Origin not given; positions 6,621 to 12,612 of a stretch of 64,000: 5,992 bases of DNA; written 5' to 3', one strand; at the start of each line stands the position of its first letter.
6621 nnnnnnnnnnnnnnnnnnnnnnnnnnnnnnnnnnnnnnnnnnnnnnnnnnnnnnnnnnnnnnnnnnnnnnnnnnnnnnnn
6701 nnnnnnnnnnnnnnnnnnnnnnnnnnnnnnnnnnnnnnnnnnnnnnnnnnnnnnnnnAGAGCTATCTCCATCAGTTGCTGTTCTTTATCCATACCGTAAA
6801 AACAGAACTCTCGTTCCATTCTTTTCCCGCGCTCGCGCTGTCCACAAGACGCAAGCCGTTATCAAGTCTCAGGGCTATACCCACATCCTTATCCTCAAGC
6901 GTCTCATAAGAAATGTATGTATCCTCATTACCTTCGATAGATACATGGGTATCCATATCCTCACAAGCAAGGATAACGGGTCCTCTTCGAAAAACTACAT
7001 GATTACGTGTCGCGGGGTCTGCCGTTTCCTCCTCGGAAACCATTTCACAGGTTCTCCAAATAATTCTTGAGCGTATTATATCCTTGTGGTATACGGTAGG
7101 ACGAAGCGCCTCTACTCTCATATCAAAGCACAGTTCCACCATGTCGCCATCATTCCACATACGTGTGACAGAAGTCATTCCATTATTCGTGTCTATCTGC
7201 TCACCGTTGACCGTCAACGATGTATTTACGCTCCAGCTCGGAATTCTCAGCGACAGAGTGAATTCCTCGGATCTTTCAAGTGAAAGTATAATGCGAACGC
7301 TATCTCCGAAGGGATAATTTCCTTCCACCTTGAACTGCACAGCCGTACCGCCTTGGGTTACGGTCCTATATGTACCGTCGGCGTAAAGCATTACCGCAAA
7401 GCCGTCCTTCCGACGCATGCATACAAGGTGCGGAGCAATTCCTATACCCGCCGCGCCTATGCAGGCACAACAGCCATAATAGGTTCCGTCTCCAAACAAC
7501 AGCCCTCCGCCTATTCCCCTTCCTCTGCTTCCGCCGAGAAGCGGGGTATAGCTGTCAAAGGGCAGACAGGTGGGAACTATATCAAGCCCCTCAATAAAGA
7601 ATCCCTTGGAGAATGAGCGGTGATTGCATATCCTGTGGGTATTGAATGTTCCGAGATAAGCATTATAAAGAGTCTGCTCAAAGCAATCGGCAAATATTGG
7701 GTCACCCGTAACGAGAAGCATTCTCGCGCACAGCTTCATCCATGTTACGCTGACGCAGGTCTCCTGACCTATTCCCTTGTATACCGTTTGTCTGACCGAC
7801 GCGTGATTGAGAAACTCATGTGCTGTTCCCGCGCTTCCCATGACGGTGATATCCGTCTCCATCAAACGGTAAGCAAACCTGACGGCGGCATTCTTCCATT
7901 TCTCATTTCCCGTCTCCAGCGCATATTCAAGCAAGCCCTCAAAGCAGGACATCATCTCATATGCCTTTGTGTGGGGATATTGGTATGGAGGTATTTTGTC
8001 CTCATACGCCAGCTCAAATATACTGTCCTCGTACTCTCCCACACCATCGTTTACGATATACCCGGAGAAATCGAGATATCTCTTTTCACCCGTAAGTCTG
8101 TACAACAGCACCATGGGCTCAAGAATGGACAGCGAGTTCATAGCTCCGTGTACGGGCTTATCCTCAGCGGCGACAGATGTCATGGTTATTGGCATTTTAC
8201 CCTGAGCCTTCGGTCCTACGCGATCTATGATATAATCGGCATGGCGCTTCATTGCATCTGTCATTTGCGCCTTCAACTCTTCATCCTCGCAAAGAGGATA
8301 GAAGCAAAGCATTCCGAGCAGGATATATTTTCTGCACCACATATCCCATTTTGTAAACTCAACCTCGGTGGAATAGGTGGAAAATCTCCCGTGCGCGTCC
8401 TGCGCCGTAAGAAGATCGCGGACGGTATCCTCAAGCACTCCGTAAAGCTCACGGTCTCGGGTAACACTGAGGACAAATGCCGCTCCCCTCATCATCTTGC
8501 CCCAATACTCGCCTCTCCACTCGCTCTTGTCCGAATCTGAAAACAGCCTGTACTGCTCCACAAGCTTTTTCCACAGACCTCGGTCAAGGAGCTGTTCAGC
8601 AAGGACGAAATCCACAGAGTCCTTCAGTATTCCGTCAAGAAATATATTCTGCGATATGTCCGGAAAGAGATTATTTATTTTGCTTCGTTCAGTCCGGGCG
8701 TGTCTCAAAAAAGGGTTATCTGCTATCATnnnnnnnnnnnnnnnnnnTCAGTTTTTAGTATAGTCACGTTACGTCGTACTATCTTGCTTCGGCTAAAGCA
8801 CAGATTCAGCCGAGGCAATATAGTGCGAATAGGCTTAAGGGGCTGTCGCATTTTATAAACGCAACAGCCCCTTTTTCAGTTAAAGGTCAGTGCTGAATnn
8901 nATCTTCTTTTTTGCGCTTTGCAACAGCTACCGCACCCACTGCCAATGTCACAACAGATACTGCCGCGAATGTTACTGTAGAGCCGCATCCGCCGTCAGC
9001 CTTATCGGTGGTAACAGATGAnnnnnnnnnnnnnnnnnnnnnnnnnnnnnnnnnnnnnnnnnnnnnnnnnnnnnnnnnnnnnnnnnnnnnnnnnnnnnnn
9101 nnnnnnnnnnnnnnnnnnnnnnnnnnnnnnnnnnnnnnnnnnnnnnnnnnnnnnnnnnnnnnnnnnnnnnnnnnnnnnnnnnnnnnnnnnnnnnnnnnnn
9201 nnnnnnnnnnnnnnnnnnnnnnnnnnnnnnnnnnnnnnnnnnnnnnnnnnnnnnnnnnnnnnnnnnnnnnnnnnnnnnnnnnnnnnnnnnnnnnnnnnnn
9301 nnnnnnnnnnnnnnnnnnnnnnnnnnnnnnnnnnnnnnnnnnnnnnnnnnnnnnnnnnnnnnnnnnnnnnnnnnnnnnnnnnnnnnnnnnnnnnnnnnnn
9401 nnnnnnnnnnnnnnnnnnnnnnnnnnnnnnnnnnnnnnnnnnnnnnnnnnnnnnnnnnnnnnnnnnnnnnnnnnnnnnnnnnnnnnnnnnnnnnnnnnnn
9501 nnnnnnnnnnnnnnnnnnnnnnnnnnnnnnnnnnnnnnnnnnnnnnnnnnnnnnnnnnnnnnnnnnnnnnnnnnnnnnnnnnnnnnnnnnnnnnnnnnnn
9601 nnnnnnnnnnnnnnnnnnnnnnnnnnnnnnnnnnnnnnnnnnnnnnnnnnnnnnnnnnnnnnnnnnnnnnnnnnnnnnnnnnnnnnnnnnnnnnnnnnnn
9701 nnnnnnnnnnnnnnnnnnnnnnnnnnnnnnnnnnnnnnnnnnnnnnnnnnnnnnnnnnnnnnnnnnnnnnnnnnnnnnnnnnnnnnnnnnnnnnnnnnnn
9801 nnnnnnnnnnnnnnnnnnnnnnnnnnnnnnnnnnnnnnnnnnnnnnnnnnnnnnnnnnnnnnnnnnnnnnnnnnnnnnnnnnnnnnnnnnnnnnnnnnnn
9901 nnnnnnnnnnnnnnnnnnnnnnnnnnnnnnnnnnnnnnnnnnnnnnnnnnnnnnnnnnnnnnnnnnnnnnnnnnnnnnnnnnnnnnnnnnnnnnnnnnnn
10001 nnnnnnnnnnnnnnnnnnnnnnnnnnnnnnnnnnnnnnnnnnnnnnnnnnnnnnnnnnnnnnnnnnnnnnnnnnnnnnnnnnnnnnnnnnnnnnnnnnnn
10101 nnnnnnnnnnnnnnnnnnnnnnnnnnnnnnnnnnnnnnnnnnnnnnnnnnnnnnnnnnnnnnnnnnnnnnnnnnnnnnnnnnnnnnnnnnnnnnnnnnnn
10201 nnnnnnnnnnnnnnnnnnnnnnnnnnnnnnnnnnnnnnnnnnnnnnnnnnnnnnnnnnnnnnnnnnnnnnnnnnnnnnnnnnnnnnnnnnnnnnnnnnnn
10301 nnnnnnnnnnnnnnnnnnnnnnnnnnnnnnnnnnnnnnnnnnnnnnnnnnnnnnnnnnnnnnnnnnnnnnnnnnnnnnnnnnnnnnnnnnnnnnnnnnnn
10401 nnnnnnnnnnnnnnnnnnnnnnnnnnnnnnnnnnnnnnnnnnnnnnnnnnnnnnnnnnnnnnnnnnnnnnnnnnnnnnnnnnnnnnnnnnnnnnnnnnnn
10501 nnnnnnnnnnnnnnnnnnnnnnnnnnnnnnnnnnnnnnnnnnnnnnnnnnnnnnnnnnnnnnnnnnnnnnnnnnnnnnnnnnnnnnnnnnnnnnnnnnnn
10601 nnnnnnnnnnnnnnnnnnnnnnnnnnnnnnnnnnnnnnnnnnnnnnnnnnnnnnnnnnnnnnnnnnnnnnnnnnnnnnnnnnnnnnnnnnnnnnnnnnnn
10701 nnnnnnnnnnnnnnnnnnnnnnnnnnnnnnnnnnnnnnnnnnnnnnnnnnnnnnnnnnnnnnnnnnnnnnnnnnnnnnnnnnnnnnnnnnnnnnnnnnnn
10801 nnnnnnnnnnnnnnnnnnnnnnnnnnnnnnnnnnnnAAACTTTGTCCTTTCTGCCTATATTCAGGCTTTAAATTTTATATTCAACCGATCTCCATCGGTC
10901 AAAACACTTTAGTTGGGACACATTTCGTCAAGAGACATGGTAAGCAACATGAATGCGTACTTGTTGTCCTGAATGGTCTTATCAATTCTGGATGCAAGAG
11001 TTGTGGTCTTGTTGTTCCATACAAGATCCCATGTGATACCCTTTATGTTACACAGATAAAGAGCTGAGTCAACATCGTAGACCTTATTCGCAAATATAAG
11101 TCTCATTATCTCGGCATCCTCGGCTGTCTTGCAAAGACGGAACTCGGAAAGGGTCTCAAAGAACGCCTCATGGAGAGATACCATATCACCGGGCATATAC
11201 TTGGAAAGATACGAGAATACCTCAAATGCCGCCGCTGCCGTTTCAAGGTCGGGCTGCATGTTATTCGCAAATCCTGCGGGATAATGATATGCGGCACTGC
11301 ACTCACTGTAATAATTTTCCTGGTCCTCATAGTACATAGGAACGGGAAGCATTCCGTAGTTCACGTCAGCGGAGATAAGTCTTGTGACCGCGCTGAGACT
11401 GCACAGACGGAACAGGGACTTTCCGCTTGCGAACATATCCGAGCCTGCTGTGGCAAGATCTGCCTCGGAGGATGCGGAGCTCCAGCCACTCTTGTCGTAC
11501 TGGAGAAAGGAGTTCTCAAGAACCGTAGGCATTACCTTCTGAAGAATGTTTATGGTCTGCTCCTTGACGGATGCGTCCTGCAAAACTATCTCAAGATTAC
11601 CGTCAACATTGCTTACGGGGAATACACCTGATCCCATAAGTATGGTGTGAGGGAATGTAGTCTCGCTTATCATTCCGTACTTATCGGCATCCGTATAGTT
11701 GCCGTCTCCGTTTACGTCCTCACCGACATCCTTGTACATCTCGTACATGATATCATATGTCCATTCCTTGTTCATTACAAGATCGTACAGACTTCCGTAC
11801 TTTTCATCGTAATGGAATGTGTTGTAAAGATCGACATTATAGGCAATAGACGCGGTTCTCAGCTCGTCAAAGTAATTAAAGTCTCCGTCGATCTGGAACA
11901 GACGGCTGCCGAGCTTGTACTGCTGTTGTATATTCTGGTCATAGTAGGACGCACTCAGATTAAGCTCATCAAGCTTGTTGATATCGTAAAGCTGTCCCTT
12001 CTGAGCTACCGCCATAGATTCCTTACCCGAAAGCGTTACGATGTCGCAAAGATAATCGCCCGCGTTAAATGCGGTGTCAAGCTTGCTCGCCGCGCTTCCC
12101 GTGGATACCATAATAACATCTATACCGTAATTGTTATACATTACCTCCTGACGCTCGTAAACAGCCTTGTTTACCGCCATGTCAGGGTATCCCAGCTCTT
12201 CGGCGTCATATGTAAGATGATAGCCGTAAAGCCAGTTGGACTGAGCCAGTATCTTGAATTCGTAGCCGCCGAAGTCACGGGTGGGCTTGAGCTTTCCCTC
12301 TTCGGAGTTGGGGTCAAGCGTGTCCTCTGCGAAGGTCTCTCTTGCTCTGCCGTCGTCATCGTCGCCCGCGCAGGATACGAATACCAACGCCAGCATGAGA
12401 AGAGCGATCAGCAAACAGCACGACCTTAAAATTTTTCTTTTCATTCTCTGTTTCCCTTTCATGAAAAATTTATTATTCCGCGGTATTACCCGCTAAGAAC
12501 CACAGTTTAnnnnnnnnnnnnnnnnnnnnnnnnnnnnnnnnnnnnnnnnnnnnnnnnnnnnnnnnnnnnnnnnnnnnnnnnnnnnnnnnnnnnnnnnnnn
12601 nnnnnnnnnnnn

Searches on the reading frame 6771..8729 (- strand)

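Call 13: search_protein_families(library=pfam, proteins=[window:6771-8729:-], max_evalue=0.01)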
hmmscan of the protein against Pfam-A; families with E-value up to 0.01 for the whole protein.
window:6771-8729:- (652 aa): 2 families
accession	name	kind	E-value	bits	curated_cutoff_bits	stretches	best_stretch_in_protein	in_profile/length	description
PF07944.18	Beta-AFase-like_GH127_cat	-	8.3e-30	104.5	24.9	1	4-362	6-329/376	Beta-L-arabinofuranosidase, GH127 catalytic domain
PF20736.2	Glyco_hydro127M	-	1.9e-17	63.6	24.2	1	445-537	3-95/95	Beta-L-arabinofuranosidase, GH127 middle domain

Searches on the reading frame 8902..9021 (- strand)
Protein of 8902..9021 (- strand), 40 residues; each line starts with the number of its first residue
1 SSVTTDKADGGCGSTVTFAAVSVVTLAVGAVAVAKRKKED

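Call 57: search_protein_families(library=ncbifam, proteins=[window:8902-9021:-], max_evalue=10)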
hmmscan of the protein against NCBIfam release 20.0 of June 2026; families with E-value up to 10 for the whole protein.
seq(40 aa): 2 families
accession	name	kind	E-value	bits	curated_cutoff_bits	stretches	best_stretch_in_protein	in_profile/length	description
NF041528.1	strep_LAETG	domain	0.005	16.6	30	1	10-36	6-32/35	LAETG motif-containing sortase-dependent surface protein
TIGR01167.1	LPXTG_anchor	domain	0.16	12.7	15.9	1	15-39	10-33/34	LPXTG cell wall anchor domain-containing protein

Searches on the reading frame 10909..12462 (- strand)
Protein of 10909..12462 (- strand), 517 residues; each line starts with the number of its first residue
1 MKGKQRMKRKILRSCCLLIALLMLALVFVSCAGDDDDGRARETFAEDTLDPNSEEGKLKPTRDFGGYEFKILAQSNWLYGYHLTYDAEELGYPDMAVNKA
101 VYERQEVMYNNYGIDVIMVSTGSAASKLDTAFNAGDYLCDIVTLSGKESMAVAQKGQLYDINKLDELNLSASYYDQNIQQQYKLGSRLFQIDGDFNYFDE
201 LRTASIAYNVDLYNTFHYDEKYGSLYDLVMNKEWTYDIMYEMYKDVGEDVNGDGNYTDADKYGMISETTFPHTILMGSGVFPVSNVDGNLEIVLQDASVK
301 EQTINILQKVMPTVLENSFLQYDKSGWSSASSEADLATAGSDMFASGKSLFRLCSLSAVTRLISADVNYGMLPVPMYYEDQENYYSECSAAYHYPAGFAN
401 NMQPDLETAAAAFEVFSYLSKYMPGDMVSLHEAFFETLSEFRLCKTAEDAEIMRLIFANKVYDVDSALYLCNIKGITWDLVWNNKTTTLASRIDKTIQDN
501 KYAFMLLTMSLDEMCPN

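Call 12: search_protein_families(library=pfam, proteins=[window:10909-12462:-], max_evalue=0.01)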
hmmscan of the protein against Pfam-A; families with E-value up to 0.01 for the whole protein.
window:10909-12462:- (517 aa): 2 families
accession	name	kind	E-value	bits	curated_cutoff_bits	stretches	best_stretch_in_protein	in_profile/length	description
PF01547.30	SBP_bac_1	-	5.2e-05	23.8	26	1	108-340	20-229/307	Bacterial extracellular solute-binding protein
PF13416.11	SBP_bac_8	-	0.0001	22.6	27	1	111-381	10-213/279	Bacterial extracellular solute-binding protein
